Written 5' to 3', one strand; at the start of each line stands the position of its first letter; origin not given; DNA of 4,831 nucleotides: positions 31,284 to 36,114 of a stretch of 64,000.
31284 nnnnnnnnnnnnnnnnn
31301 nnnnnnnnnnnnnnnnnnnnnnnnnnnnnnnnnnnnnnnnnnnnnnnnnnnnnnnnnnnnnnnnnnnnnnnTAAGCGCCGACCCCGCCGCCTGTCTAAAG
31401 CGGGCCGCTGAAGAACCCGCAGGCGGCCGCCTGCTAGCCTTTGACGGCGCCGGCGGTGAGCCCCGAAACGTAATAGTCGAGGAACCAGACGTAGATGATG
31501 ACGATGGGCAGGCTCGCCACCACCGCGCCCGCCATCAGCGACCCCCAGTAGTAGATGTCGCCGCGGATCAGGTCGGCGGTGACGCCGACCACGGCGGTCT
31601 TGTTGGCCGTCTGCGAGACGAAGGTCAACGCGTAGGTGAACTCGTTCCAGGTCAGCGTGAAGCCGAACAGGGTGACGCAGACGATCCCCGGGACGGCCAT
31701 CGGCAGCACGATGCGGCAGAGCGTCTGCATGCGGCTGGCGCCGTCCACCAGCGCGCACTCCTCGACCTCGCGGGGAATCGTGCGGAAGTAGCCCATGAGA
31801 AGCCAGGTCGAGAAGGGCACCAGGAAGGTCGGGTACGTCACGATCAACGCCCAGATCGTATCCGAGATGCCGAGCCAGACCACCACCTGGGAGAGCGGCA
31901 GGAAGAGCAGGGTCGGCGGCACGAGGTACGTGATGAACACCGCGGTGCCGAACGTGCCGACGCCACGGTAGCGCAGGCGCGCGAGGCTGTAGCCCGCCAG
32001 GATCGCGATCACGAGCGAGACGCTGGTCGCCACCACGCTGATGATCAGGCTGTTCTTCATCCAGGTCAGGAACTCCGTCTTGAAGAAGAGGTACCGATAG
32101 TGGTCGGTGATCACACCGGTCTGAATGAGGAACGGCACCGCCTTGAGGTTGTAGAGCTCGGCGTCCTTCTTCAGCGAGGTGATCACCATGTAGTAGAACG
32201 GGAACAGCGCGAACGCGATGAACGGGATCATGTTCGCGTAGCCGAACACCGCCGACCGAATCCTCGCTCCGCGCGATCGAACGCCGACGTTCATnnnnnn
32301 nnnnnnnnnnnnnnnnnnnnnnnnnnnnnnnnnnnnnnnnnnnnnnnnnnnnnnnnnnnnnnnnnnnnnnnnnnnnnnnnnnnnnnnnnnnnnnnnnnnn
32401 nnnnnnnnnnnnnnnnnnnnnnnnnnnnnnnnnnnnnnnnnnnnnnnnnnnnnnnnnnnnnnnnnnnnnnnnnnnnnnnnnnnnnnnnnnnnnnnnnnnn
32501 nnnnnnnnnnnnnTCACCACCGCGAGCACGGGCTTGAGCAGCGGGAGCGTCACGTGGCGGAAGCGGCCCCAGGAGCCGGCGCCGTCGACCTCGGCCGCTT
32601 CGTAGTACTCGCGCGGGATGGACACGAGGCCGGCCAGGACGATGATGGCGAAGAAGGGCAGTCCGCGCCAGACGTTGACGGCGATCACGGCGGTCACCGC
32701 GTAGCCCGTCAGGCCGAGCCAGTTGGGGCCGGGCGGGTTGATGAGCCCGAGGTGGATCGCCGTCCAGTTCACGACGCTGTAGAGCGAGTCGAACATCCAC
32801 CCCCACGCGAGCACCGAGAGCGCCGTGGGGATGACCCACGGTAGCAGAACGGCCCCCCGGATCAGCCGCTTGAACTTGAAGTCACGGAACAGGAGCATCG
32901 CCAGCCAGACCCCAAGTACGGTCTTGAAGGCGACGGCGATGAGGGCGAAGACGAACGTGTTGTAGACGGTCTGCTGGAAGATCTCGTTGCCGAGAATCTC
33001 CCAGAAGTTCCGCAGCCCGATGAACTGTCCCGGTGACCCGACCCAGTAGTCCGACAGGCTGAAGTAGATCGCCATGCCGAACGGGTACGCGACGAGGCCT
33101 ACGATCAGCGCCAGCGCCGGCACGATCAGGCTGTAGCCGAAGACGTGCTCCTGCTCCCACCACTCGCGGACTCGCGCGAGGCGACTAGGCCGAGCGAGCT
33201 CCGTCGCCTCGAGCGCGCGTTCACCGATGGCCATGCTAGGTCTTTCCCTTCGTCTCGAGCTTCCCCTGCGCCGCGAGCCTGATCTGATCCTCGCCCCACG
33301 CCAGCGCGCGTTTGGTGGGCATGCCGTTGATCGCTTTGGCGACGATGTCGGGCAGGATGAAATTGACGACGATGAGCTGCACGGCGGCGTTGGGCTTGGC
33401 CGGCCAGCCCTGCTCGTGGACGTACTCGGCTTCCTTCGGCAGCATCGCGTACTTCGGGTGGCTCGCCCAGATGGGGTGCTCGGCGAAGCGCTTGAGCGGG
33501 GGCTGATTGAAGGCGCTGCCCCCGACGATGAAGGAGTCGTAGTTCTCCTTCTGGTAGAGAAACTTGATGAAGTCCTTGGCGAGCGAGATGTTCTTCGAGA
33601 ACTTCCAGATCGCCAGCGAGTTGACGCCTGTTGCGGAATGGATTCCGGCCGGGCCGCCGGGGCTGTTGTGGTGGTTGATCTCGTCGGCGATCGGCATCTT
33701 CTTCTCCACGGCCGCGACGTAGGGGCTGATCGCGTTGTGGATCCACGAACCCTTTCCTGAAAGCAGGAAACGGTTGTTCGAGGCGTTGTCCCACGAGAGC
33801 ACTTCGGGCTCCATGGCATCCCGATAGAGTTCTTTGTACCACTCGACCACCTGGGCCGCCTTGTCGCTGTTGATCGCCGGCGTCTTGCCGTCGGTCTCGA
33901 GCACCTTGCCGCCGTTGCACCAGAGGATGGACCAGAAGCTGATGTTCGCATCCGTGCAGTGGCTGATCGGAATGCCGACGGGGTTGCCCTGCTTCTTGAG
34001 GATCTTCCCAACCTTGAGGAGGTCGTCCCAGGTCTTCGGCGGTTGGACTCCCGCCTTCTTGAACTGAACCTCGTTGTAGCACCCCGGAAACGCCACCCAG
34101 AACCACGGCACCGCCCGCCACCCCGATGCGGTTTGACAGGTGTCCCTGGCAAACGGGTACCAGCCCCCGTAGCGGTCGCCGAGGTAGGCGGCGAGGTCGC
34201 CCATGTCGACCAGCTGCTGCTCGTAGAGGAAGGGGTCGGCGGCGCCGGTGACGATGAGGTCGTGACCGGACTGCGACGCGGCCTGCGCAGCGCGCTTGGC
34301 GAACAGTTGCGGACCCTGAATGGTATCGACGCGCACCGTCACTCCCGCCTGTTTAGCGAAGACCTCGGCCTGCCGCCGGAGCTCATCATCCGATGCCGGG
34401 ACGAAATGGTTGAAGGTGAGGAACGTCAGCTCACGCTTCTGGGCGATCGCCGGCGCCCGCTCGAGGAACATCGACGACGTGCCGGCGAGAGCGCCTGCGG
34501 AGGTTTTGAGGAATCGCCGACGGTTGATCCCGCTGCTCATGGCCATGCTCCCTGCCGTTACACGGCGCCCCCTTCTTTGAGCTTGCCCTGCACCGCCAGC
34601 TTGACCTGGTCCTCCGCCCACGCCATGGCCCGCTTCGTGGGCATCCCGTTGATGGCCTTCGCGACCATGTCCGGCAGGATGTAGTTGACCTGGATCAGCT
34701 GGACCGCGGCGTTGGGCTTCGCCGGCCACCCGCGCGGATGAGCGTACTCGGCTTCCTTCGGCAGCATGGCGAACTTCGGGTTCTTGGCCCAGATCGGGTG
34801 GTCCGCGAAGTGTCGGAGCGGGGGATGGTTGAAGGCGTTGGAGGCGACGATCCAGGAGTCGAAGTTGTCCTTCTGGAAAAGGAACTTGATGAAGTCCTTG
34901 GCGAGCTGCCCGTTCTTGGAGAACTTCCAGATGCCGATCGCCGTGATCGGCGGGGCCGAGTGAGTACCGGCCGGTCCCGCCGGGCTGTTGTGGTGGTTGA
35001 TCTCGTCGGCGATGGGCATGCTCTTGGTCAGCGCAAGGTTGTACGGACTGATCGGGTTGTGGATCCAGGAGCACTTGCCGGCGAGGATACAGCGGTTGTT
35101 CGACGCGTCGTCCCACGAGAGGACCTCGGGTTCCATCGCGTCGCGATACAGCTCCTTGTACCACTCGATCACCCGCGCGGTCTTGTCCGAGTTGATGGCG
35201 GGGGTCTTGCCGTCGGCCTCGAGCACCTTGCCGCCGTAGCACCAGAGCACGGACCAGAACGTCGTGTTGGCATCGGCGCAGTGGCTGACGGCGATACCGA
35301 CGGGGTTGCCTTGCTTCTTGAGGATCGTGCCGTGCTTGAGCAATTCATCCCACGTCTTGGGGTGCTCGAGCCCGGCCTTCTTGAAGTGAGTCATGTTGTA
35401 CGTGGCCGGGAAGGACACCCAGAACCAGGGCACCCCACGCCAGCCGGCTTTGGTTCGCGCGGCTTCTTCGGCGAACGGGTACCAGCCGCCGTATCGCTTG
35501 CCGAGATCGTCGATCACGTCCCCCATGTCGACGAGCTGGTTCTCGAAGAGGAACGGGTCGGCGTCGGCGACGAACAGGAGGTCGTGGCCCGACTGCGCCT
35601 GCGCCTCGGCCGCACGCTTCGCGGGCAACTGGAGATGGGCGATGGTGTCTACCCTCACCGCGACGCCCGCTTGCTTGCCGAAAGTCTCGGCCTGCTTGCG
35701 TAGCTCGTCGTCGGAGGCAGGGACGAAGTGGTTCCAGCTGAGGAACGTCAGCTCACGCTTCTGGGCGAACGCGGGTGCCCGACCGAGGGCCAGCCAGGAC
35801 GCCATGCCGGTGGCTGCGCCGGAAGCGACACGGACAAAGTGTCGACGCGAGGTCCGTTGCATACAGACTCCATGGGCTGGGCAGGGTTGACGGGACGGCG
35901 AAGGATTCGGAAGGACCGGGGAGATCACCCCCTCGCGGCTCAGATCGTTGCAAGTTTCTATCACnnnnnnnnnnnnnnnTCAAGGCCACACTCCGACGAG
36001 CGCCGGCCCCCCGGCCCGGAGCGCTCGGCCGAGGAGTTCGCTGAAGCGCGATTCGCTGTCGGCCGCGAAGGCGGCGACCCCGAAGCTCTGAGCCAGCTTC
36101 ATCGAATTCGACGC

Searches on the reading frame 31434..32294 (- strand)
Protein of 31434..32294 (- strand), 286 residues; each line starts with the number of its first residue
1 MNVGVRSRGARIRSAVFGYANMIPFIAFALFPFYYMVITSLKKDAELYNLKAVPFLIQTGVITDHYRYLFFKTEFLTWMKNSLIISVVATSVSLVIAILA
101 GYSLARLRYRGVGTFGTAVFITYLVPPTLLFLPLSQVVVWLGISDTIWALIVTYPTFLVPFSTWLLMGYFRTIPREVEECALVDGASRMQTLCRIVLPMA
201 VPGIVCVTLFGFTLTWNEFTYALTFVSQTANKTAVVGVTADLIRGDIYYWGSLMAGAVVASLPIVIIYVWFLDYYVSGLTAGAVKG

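Call 62: search_protein_families(library=pfam, proteins=[window:31434-32294:-], max_evalue=0.00001)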
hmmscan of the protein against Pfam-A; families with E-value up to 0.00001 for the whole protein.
window:31434-32294:- (286 aa): 1 family
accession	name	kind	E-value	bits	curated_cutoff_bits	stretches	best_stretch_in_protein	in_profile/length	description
PF00528.27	BPD_transp_1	-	7.1e-18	65.4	26.4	1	97-276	1-179/184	Binding-protein-dependent transport system inner membrane component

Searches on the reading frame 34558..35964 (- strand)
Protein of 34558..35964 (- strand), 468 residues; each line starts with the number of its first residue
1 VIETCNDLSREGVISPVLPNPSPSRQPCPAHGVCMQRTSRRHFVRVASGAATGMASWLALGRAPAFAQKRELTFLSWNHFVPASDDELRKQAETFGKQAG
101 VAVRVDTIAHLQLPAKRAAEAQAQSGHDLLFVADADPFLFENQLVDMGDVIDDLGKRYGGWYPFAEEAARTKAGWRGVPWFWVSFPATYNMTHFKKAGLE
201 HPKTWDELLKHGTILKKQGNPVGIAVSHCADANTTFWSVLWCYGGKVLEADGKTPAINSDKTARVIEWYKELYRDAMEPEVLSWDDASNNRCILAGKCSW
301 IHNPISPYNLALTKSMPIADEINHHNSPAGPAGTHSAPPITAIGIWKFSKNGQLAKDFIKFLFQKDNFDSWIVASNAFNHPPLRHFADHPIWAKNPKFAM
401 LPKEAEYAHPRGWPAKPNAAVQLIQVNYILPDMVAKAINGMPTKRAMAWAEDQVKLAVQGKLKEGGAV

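Call 63: search_protein_families(library=pfam, proteins=[window:34558-35964:-], max_evalue=0.00001)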
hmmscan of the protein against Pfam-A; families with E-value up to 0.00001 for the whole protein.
window:34558-35964:- (468 aa): 2 families
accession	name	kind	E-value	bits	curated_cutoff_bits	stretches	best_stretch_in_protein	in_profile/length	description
PF13416.11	SBP_bac_8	-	7.3e-22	78.9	27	1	91-399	2-278/279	Bacterial extracellular solute-binding protein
PF01547.30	SBP_bac_1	-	3.4e-19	70.4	26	1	87-366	9-304/307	Bacterial extracellular solute-binding protein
